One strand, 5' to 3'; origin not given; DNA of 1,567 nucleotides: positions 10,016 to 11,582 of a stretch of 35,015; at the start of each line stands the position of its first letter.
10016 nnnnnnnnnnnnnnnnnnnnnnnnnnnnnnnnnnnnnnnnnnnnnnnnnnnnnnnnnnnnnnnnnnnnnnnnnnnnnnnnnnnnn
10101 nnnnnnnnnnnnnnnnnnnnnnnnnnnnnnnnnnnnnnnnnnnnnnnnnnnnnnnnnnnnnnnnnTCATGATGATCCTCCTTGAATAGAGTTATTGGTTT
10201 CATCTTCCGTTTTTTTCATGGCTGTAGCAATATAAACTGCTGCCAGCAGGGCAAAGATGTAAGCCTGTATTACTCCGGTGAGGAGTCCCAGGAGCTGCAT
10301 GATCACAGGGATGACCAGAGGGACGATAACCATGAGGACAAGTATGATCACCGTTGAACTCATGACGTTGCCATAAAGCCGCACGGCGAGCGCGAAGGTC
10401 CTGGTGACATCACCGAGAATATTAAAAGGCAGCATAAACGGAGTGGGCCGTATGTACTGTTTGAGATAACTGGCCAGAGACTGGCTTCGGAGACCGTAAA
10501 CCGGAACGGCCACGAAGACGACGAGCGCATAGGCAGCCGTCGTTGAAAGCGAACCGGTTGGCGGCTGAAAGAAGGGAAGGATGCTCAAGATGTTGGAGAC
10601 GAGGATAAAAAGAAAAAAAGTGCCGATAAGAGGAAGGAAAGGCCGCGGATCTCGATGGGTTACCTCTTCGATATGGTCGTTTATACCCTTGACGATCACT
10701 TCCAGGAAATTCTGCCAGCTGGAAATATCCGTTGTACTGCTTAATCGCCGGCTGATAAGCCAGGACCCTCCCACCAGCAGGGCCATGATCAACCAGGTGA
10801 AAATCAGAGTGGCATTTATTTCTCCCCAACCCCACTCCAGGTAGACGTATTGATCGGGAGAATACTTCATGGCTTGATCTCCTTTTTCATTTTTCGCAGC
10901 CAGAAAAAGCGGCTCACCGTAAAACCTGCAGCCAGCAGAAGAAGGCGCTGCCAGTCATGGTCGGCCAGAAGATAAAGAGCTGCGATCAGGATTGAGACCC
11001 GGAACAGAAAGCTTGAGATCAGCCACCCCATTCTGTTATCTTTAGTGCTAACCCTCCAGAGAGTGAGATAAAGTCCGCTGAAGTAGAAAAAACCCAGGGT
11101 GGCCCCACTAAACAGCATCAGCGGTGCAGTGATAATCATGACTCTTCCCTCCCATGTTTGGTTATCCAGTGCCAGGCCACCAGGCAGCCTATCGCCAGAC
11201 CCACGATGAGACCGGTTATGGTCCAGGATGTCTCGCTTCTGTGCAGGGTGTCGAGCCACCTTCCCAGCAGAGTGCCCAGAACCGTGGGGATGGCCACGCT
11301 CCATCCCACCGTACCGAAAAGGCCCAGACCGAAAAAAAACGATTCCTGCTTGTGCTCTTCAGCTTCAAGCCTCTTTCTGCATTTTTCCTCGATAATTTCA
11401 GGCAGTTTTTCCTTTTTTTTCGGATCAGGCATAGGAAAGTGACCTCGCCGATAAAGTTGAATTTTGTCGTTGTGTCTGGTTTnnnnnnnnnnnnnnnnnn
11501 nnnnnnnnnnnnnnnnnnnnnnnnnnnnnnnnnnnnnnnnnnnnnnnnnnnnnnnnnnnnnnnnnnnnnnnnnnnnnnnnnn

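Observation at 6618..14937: N-type ATPase operon extended upstream by translationally coupled CPA2 antiporter and CBS-pair genes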

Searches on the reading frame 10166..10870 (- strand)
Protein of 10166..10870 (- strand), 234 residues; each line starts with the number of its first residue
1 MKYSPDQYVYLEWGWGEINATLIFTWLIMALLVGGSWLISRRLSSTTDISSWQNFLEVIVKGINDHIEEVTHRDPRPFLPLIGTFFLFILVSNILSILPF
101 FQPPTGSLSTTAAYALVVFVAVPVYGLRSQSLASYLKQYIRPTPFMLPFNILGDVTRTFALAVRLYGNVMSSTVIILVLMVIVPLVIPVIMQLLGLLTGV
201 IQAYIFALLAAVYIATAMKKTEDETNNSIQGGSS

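Call 4: search_protein_families(library=pfam, proteins=[window:10166-10870:-], max_evalue=0.01)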
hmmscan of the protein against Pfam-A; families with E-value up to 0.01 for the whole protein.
window:10166-10870:- (234 aa): 1 family
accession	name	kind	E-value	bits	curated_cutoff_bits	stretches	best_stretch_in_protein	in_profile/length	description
PF00119.25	ATP-synt_A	-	1.4e-43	149.7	33.9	1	23-214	2-216/217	ATP synthase A chain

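Call 5: search_protein_families(library=ncbifam, proteins=[window:10166-10870:-], max_evalue=0.01)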
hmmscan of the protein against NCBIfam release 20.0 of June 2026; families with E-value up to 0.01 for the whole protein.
window:10166-10870:- (234 aa): 14 families
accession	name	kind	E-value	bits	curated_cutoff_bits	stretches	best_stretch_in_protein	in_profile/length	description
TIGR03306.1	altF1_A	exception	1.4e-93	312.4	302.1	1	4-218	2-216/217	alternate F1F0 ATPase, F0 subunit A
NF004481.0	PRK05815.2-3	equivalog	1.5e-90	302.8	227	1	1-223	1-223/225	F0F1 ATP synthase subunit A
NF009955.0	PRK13421.1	equivalog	3.8e-64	216.3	302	1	11-228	12-227/231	F0F1 ATP synthase subunit A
NF009954.0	PRK13420.1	equivalog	5.1e-64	216.1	272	1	11-227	12-226/229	F0F1 ATP synthase subunit A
NF004486.0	PRK05815.3-4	equivalog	1.5e-43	149.1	272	1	18-218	25-223/224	F0F1 ATP synthase subunit A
TIGR01131.1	ATP_synt_6_or_A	equivalog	5.2e-34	118.1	102.6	1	21-217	16-226/227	F0F1 ATP synthase subunit A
NF004484.0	PRK05815.3-2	equivalog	7.1e-32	111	234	1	18-216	19-222/226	F0F1 ATP synthase subunit A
NF004479.0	PRK05815.1-4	equivalog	1.1e-26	93.6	268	1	17-220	14-236/238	F0F1 ATP synthase subunit A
NF004485.0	PRK05815.3-3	equivalog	8.4e-24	84.4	249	2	21-179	27-191/281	F0F1 ATP synthase subunit A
NF004482.0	PRK05815.2-4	equivalog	8.2e-23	81.4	225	1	18-220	27-250/252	F0F1 ATP synthase subunit A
NF009953.0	PRK13419.1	equivalog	1e-22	80.9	460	1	22-227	113-339/346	F0F1 ATP synthase subunit A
NF004477.0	PRK05815.1-1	equivalog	1.2e-16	61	280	1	21-219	43-266/268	F0F1 ATP synthase subunit A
NF004487.0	PRK05815.3-5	equivalog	1.5e-15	57.3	224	2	55-183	63-183/269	F0F1 ATP synthase subunit A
NF009952.0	PRK13417.1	equivalog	4.8e-07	29.5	531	1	146-220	265-351/352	F0F1 ATP synthase subunit A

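Call 28: search_protein_representatives(protein=window:10166-10870:-)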
Query: 234 residues. Proteins with E-value up to 0.001 (for the whole library): 4574; up to 1e-10: 1786; up to 1e-30: 114. The best 150 are listed.
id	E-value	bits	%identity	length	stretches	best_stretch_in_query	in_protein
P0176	2.2e-71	256.6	52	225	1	2-224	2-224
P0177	4.2e-71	255.7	53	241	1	3-228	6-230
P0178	7.6e-70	251.6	52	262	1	4-227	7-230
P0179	1.8e-64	234.1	50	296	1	1-223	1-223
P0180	1.7e-62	227.6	50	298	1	2-219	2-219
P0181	5.5e-60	219.4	54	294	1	18-217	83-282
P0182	7.8e-60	218.9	49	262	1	18-224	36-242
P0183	4.5e-58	213.1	58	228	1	57-233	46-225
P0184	1.8e-57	211.2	45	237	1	1-223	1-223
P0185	1.1e-56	208.6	51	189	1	2-188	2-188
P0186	3.1e-55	203.8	50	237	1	1-186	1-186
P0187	3.4e-55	203.7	43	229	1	2-222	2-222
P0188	3.7e-55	203.6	58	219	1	4-166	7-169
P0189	1.2e-54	201.9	48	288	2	48-226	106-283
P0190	2.0e-54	201.2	51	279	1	1-186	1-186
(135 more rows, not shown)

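Call 32: find_related_loci(query=A2, collection=genome_contigs, flank=10000)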
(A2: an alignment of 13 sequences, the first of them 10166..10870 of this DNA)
Query A2 (234 aa) in genome_contigs; peptide patterns used: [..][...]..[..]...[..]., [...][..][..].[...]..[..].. (x = any residue, [..] = any of these).
600 stretches matched a pattern (row limit reached: there are more); 593 encode a relative of the query (tblastn E <= 1e-3); the best 80 are kept; 80 distinct loci.
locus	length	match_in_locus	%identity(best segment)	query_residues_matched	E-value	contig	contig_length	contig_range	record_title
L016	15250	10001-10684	57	1-228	2e-89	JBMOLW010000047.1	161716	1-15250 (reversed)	MAG: Nitrospirota bacterium isolate Betzabe_MAG034 MAG034_47, whole genome shotgun sequence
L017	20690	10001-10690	57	4-233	2e-87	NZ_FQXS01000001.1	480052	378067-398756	Desulfofustis glycolicus DSM 9705, whole genome shotgun sequence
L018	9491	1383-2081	57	4-231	3e-87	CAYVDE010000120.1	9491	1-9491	MAG TPA_asm: uncultured Desulfobacterales bacterium isolate SRP332253_co2_163 genome assembly, contig: NODE_7337_length_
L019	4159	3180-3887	56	1-234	3e-87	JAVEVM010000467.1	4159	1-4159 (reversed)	MAG: Desulforhabdus sp. isolate BF4_121 NODE_81990_length_4159_cov_3.202381_Biofilm4, whole genome shotgun sequence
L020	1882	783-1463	58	1-227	4e-91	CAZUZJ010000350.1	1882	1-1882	MAG TPA_asm: uncultured Desulfobulbia bacterium isolate SRP093185_co1_3 genome assembly, contig: NODE_43978_length_1882_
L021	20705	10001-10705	57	1-234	2e-86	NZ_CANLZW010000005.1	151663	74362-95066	Uncultured Cocleimonas sp. isolate 4-1410.fasta NODE_5, whole genome shotgun sequence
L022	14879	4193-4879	56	1-228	5e-86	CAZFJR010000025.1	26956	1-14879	MAG TPA_asm: uncultured Salinivenus sp. isolate SRP090399_co3_3 genome assembly, contig: NODE_412_length_26956_cov_13.01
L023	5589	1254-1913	59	4-223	3e-86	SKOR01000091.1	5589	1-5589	MAG: Syntrophomonadaceae bacterium isolate CSSed162cmA_337 CSSed16-2cmA-72629, whole genome shotgun sequence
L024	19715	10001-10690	57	1-227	4e-86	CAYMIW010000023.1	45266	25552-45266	MAG TPA_asm: uncultured Syntrophomonadaceae bacterium isolate SRP241326_co4_268 genome assembly, contig: NODE_1259_lengt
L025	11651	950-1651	55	1-233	6e-86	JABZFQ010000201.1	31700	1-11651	MAG: Desulfobacteraceae bacterium isolate Grevelingen_8MPaII_metabat2.79 scaffold_2898, whole genome shotgun sequence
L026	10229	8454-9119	58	1-227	2e-85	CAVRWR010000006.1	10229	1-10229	MAG: uncultured cyanobacterium isolate MFD02832.bin.2.2 genome assembly, contig: contig_11546, whole genome shotgun sequ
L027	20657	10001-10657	59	4-222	1e-84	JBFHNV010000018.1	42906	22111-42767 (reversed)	MAG: Gammaproteobacteria bacterium isolate Mix_sand08.2021.06.D.37 k141_1012466_length_42906_cov_12.5866, whole genome s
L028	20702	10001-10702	57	1-233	3e-87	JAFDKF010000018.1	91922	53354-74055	MAG: Deltaproteobacteria bacterium isolate Meg22_46_Bin_1 Meg22_46_Bin_1_scaffold_1919, whole genome shotgun sequence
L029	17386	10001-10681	56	4-227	7e-84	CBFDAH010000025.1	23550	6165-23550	MAG TPA_asm: uncultured Syntrophobacterales bacterium isolate SRR26215690_maxbin2_23 genome assembly, contig: ERZ2507347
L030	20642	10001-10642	59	1-214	4e-84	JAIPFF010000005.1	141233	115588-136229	MAG: Thiohalocapsa sp. isolate Tobar13.5m-G37 Tobar13-5m-C93, whole genome shotgun sequence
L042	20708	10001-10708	53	1-234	3e-82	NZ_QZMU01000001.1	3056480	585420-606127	Thiohalobacter thiocyanaticus strain Hrh1 Consensus0, whole genome shotgun sequence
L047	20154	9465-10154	55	1-230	3e-82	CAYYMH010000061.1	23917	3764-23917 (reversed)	MAG TPA_asm: uncultured Cytophagia bacterium isolate SRP141376_co3_458 genome assembly, contig: NODE_5600_length_23917_c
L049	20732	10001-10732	55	1-231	9e-82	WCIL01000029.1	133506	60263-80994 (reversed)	MAG: Phycisphaera sp. RhM NODE_109_length_133510_cov_6.720257, whole genome shotgun sequence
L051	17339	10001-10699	54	1-234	1e-81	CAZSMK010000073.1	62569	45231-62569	MAG TPA_asm: uncultured Candidatus Sumerlaeota bacterium isolate SRP067234_co1_16 genome assembly, contig: k99_1015936,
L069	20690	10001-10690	54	1-232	5e-79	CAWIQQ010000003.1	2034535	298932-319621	MAG: uncultured cyanobacterium isolate MFD03250.bin.1.114 genome assembly, contig: contig_4064, whole genome shotgun seq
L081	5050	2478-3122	56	1-215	5e-78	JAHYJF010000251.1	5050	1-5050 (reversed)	MAG: Burkholderiaceae bacterium isolate KA15 NODE_6323_length_5050_cov_4.030063, whole genome shotgun sequence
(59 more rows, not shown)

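Call 37: search_protein_families(library=pfam, proteins=[L016:8458-9699:+, L029:8447-9682:+, L047:7930-9138:+, L069:8324-9580:+, L081:926-2194:+, L022:2442-3830:+, L051:9076-9690:+, L030:8476-9660:+, L042:8494-9711:+, L049:6728-7297:+], max_evalue=0.01)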
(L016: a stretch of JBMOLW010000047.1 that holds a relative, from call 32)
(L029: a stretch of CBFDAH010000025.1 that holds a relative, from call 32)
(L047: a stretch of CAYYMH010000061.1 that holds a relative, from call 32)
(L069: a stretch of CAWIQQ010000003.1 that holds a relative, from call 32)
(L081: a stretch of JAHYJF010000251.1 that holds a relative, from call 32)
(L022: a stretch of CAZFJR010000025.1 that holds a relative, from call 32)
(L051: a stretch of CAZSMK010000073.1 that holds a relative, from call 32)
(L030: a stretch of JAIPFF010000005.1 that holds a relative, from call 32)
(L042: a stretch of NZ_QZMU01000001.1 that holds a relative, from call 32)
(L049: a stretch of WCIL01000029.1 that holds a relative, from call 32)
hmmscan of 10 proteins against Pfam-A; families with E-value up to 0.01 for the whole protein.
L016:8458-9699:+ (413 aa): 1 family
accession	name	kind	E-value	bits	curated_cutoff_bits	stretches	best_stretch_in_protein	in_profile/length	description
PF00999.27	Na_H_Exchanger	-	1e-43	150.1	26.2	1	25-399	3-369/375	Sodium/hydrogen exchanger, transmembrane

L029:8447-9682:+ (411 aa): 1 family
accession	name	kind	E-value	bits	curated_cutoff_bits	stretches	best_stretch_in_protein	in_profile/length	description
PF00999.27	Na_H_Exchanger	-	2.8e-46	158.5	26.2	1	21-399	3-373/375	Sodium/hydrogen exchanger, transmembrane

L047:7930-9138:+ (402 aa): 1 family
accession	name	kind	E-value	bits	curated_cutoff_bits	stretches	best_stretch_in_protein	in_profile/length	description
PF00999.27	Na_H_Exchanger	-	4.4e-42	144.7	26.2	1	19-401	4-374/375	Sodium/hydrogen exchanger, transmembrane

L069:8324-9580:+ (418 aa): 1 family
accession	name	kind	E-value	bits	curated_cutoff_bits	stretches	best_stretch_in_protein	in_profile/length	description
PF00999.27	Na_H_Exchanger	-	1e-46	160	26.2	1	32-409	3-372/375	Sodium/hydrogen exchanger, transmembrane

L081:926-2194:+ (422 aa): 1 family
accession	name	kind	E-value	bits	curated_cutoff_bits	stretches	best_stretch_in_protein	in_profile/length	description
PF00999.27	Na_H_Exchanger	-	4.3e-44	151.3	26.2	1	33-412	3-374/375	Sodium/hydrogen exchanger, transmembrane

L022:2442-3830:+ (462 aa): 1 family
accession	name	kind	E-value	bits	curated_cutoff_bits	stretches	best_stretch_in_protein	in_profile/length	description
PF00999.27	Na_H_Exchanger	-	4.1e-36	125.1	26.2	1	74-448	3-369/375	Sodium/hydrogen exchanger, transmembrane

L051:9076-9690:+ (204 aa): 1 family
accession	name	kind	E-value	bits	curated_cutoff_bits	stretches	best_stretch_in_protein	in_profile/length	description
PF00999.27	Na_H_Exchanger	-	1.4e-13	51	26.2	1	21-139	3-119/375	Sodium/hydrogen exchanger, transmembrane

L030:8476-9660:+ (394 aa): 2 families
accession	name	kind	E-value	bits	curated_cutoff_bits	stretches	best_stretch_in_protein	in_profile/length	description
PF00999.27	Na_H_Exchanger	-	6.9e-30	104.6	26.2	1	20-388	4-373/375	Sodium/hydrogen exchanger, transmembrane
PF05145.17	AbrB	-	0.0013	18.2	29.2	1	11-133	156-271/314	Transition state regulatory protein AbrB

L042:8494-9711:+ (405 aa): 1 family
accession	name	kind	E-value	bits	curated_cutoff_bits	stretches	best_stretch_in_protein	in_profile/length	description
PF00999.27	Na_H_Exchanger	-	3.2e-33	115.6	26.2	1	24-387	9-373/375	Sodium/hydrogen exchanger, transmembrane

L049:6728-7297:+ (189 aa): 1 family
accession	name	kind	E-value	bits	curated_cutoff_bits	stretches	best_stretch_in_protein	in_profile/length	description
PF00571.33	CBS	-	3.3e-28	98.2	24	2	105-158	3-56/57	CBS domain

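Call 78: search_protein_families(library=pfam, alignment_id=A6, max_evalue=0.00001)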
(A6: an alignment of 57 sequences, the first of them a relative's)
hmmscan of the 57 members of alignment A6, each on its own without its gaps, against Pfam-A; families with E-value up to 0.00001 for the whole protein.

A. member 1, L016:4297-5706:+ (469 aa): 5 families
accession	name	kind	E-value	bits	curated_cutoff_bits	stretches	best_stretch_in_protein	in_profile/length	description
PF00158.32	Sigma54_activat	-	2e-57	194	20.2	1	150-315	1-167/168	Sigma-54 interaction domain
PF14532.12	Sigma54_activ_2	-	3e-23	83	25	1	152-320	2-138/138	Sigma-54 interaction domain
PF25601.1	AAA_lid_14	-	4.7e-20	71.6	27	1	321-400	1-80/87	AAA+ ATPase lid domain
PF00072.30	Response_reg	-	6.3e-13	49.3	30.2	1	6-116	1-110/111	Response regulator receiver domain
PF02954.25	HTH_8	-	6.7e-08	32.6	22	1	424-463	1-40/42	Bacterial regulatory protein, Fis family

B. families by the number of members that match (of 57 scanned): 97 families (the first 25 are shown)
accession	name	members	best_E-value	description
PF00702.32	Hydrolase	4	5.3e-20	haloacid dehalogenase-like hydrolase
PF01326.24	PPDK_N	3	8.6e-123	Pyruvate phosphate dikinase, AMP/ATP-binding domain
PF02896.24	PEP-utilizers_C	3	1.8e-62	PEP-utilising enzyme, PEP-binding domain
PF08448.16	PAS_4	3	5.5e-32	PAS fold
PF00391.29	PEP-utilizers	3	3.8e-28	PEP-utilising enzyme, mobile domain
PF00989.32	PAS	3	1.2e-27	PAS fold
PF13426.13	PAS_9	3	1.2e-22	PAS domain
PF00072.30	Response_reg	3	2.4e-22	Response regulator receiver domain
PF08282.18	Hydrolase_3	3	3e-08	haloacid dehalogenase-like hydrolase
PF01434.24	Peptidase_M41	2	3.3e-69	Peptidase family M41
PF00122.25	E1-E2_ATPase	2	6e-49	E1-E2 ATPase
PF00689.26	Cation_ATPase_C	2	4.3e-46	Cation transporting ATPase, C-terminus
PF00004.35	AAA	2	4.7e-46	ATPase family associated with various cellular activities (AAA)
PF01966.28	HD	2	2e-21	HD domain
PF13246.12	Cation_ATPase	2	6.9e-21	Cation transport ATPase (P-type)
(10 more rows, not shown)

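Call 82: search_dna_similar(query=L069:8324-9580:+, collection=plasmids, mode=protein, max_rows=15, max_evalue=1e-20)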
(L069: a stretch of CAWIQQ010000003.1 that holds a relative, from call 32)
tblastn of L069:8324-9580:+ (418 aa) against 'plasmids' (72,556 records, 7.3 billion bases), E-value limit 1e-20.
Records with a match: 145; places in all: 161; records where one place covers at least 80% of the query: 33.
Best place of each record, by identity: <60% 145.
By first word of the organism name: Lactiplantibacillus 76; Ligilactobacillus 28; Levilactobacillus 10; Pediococcus 9; Acaryochloris 5; Lactobacillus 4; Enterococcus 4; Lacticaseibacillus 2; Bacillus 2; Neochlamydia 1; and 4 more.
By predicted mobility (MOB-suite, as given by PLSDB): mobilizable 103; non-mobilizable 38; conjugative 4.
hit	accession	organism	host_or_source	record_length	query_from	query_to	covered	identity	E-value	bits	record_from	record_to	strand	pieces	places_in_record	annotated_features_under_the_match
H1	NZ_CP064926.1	Acaryochloris marina S15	cell culture,surface of Pikea pinnata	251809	1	417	100%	56.1%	2e-119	389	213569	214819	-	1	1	cation:proton antiporter | AtpZ/AtpI family protein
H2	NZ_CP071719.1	Acaryochloris sp. 'Moss Beach'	culture,intertidal zone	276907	1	417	100%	56.1%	2e-119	389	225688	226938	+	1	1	cation:proton antiporter | AtpZ/AtpI family protein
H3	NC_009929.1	Acaryochloris marina MBIC11017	-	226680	3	417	99%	54.4%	3e-119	389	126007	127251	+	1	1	cation:proton antiporter | AtpZ/AtpI family protein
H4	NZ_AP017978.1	Neochlamydia sp. S13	-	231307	44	418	90%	30.6%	3e-23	110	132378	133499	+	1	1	cation:proton antiporter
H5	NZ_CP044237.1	Lacticaseibacillus paracasei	Pickle,fermented vegetable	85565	44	375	79%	34.3%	7e-28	124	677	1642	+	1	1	cation:proton antiporter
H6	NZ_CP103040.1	Companilactobacillus crustorum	cell culture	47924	44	375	79%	34.3%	5e-29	127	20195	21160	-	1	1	cation:proton antiporter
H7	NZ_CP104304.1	Lacticaseibacillus paracasei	Homo sapiens,mixed culture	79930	44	375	79%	34.3%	7e-29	126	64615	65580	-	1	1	cation:proton antiporter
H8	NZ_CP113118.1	Levilactobacillus brevis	Single cell,fermented food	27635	44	375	79%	34.3%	8e-29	126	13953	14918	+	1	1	cation:proton antiporter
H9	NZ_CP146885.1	Lactiplantibacillus plantarum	-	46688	44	375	79%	34.1%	4e-28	124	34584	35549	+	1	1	cation:proton antiporter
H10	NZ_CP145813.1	Lactiplantibacillus plantarum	-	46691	44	375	79%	34.1%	4e-28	124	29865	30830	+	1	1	cation:proton antiporter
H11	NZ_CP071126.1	Lactiplantibacillus plantarum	cell culture,kimchi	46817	44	375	79%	34.1%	4e-28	124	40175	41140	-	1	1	cation:proton antiporter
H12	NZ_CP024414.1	Lactiplantibacillus plantarum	Whole organism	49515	44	375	79%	34.1%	4e-28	124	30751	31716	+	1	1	cation:proton antiporter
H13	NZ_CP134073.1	Lactiplantibacillus plantarum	mixed culture,Pickled asparagus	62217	44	375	79%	34.1%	4e-28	124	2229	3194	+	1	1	cation:proton antiporter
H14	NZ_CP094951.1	Lactiplantibacillus plantarum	Homo sapiens,single cell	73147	44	375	79%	34.1%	4e-28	124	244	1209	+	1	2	cation:proton antiporter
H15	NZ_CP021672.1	Levilactobacillus brevis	cell culture,food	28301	44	375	79%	34.0%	2e-28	125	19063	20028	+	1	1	cation:proton antiporter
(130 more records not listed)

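Call 84: get_annotated_region(hit=H3, flank=7000)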
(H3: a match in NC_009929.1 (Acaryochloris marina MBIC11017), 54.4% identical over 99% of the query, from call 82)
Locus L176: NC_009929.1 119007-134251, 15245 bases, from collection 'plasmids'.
description: Acaryochloris marina MBIC11017 plasmid pREB4, complete sequence
organism: Acaryochloris marina MBIC11017 (NCBI taxid 329726)
taxonomy: Bacteria; Cyanobacteriota; Cyanophyceae; Acaryochloridales; Acaryochloridaceae; Acaryochloris; Acaryochloris marina; Acaryochloris marina MBIC11017
host: -; source: -; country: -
typing (MOB-suite, as given by PLSDB): conjugative; relaxase MOBF; mating-pair formation MPF_T
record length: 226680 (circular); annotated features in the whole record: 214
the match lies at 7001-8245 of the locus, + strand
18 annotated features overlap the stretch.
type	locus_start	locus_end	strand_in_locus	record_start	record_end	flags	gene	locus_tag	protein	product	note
CDS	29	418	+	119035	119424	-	-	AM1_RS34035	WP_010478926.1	hypothetical protein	-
CDS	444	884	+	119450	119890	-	-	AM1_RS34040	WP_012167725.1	hypothetical protein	-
CDS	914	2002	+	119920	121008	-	hypE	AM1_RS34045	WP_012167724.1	hydrogenase expression/formation protein HypE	-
CDS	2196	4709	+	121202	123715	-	ppsA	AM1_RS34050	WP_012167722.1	phosphoenolpyruvate synthase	GO:0016310 - phosphorylation [Evidence IEA]; GO:0006090 - pyruvate metabolic process [Evidence IEA]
CDS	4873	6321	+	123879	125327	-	atpD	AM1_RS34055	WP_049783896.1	F0F1 ATP synthase subunit beta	GO:0015986 - proton motive force-driven ATP synthesis [Evidence IEA]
CDS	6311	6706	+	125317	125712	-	-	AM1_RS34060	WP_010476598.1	F0F1 ATP synthase subunit epsilon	-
CDS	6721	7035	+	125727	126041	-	-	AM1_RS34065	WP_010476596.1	AtpZ/AtpI family protein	-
CDS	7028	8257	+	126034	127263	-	-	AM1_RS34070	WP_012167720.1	cation:proton antiporter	GO:0006812 - monoatomic cation transport [Evidence IEA]; GO:1902600 - proton transmembrane transport [Evidence IEA]; ...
CDS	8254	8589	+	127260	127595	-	-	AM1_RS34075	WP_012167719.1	ATP synthase subunit I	-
CDS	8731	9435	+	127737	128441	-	-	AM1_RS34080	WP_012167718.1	F0F1 ATP synthase subunit A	GO:0015986 - proton motive force-driven ATP synthesis [Evidence IEA]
CDS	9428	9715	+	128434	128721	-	-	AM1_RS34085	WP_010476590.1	F0F1 ATP synthase subunit C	-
CDS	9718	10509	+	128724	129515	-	-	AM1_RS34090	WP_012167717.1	F0F1 ATP synthase subunit B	-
CDS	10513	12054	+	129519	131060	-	-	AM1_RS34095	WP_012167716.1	alternate F1F0 ATPase, F1 subunit alpha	-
CDS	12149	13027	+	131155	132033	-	-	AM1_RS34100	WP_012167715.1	F0F1 ATP synthase subunit gamma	GO:0015986 - proton motive force-driven ATP synthesis [Evidence IEA]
CDS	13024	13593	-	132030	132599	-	-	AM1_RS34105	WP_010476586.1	DUF3122 domain-containing protein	-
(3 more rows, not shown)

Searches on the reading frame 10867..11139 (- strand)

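Call 4: search_protein_families(library=pfam, proteins=[window:10867-11139:-], max_evalue=0.01)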
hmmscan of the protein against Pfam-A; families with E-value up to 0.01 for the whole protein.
window:10867-11139:- (90 aa): 1 family
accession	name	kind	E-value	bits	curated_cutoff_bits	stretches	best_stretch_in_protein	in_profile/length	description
PF12966.13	AtpR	-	9.8e-20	71.2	26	1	7-87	5-85/86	N-ATPase, AtpR subunit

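Call 5: search_protein_families(library=ncbifam, proteins=[window:10867-11139:-], max_evalue=0.01)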
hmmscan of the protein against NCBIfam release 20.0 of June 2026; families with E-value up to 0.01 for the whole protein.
window:10867-11139:- (90 aa): 1 family
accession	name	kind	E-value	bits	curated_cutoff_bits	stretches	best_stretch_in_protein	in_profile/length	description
TIGR03165.1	F1F0_chp_2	hypoth_equivalog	5.5e-16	58.8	55.5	1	5-84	3-82/83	F1/F0 ATPase, Methanosarcina type, subunit 2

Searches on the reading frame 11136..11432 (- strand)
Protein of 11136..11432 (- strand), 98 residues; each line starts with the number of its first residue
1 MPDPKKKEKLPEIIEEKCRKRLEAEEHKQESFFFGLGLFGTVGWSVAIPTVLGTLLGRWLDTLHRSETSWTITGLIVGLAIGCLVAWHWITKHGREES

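Call 4: search_protein_families(library=pfam, proteins=[window:11136-11432:-], max_evalue=0.01)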
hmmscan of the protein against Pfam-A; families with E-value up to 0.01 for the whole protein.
window:11136-11432:- (98 aa): 2 families
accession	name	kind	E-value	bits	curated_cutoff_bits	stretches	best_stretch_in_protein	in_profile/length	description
PF09527.15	ATPase_gene1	-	2.8e-16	59.8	26.6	1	36-89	1-54/54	Putative F0F1-ATPase subunit Ca2+/Mg2+ transporter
PF18920.5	DUF5671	-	0.00026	21.3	28.4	1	32-94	3-68/132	Domain of unknown function (DUF5671)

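Call 5: search_protein_families(library=ncbifam, proteins=[window:11136-11432:-], max_evalue=0.01)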
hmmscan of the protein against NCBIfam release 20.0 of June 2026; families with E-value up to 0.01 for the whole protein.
window:11136-11432:- (98 aa): 1 family
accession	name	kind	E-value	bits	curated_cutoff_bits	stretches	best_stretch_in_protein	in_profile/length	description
TIGR02230.1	ATPase_gene1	hypoth_equivalog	6.5e-28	96.9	46.7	1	5-92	11-98/100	putative F0F1-ATPase subunit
